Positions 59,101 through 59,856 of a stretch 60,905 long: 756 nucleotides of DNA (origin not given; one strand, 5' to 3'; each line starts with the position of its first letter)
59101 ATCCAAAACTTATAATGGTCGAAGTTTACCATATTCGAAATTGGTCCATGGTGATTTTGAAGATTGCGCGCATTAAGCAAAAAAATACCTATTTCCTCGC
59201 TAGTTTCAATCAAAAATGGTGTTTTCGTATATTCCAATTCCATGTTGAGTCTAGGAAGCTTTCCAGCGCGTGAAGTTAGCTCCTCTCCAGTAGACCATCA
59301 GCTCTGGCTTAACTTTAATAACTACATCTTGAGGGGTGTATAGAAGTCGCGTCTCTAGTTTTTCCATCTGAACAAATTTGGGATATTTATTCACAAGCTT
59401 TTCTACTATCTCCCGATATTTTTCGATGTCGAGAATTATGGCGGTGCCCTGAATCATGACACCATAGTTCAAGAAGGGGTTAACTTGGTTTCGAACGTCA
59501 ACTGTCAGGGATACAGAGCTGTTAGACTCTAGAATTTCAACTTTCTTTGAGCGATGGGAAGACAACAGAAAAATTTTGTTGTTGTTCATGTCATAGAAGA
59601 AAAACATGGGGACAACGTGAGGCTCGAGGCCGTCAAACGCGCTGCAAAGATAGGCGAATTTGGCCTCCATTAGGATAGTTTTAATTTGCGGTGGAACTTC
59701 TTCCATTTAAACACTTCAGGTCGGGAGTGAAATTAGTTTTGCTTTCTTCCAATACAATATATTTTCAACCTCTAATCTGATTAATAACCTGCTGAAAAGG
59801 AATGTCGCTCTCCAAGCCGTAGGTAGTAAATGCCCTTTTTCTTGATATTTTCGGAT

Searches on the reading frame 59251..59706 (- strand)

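Call 28: search_protein_families(library=pfam, max_evalue=0.00001, proteins=[window:59251-59706:-])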
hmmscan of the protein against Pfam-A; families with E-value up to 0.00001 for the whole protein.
window:59251-59706:- (151 aa): 2 families
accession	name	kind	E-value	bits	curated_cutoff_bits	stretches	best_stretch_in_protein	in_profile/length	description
PF01243.27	PNPOx_N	-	1.3e-09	38.9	28.1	1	5-137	2-116/120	Pyridoxamine 5'-phosphate oxidase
PF12900.13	Pyridox_ox_2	-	3.3e-08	34.1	27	1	10-115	7-116/140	Pyridoxamine 5'-phosphate oxidase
